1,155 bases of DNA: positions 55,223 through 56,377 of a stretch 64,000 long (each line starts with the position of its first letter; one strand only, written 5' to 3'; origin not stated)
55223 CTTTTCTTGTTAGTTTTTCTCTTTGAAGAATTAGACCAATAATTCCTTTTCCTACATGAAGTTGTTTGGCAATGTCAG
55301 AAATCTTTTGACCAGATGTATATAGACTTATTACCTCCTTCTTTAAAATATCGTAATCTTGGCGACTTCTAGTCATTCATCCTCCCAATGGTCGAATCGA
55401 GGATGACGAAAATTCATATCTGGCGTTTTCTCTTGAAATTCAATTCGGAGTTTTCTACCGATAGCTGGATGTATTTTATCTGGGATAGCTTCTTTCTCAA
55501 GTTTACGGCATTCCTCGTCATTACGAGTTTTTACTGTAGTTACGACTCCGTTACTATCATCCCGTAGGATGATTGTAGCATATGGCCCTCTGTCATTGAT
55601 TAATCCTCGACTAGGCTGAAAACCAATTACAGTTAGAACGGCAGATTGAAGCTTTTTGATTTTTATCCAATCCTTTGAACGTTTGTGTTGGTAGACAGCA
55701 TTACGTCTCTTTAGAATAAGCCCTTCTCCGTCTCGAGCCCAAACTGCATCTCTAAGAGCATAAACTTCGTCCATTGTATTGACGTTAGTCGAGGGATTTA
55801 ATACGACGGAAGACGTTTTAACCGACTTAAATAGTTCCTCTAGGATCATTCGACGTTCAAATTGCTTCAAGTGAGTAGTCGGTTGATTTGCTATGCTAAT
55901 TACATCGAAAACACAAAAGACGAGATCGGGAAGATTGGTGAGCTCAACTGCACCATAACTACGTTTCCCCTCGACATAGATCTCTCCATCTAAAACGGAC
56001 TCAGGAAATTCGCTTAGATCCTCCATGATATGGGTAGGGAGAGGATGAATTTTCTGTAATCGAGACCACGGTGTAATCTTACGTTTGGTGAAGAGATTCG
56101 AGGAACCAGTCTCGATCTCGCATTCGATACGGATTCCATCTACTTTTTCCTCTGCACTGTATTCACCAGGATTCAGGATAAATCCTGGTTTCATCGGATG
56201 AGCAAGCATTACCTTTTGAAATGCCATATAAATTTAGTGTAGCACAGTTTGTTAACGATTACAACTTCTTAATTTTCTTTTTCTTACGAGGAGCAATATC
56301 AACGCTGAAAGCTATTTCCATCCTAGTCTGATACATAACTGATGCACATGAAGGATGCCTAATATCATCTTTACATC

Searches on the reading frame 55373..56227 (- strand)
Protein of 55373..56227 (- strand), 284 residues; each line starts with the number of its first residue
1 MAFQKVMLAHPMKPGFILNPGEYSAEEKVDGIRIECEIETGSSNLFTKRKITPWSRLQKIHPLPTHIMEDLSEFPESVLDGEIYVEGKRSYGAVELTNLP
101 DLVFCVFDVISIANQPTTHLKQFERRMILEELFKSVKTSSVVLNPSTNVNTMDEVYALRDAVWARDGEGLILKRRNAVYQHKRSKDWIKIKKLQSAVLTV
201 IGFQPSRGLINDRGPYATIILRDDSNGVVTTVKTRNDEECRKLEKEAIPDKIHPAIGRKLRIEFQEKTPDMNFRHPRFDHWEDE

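Call 12: search_protein_families(library=pfam, proteins=[window:55373-56227:-])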
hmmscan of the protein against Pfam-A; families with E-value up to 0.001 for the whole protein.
window:55373-56227:- (284 aa): 3 families
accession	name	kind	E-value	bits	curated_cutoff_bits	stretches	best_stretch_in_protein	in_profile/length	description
PF01068.26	DNA_ligase_A_M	-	1.6e-21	77.4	26.2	1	7-191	2-204/204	ATP dependent DNA ligase domain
PF09414.15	RNA_ligase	-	4.8e-08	33.8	27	1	22-191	2-171/171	RNA ligase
PF01331.24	mRNA_cap_enzyme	-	0.00072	19.9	29.6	0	19-140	14-128/194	mRNA capping enzyme, catalytic domain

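Call 14: find_related_loci(query=window:55373-56227:-, collection=viral_contigs, flank=10000)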
Query window:55373-56227:- (284 aa) in viral_contigs; peptide patterns used: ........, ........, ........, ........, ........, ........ (x = any residue, [..] = any of these).
15 stretches matched a pattern, but none encodes a relative of the query by tblastn (E <= 1e-3).
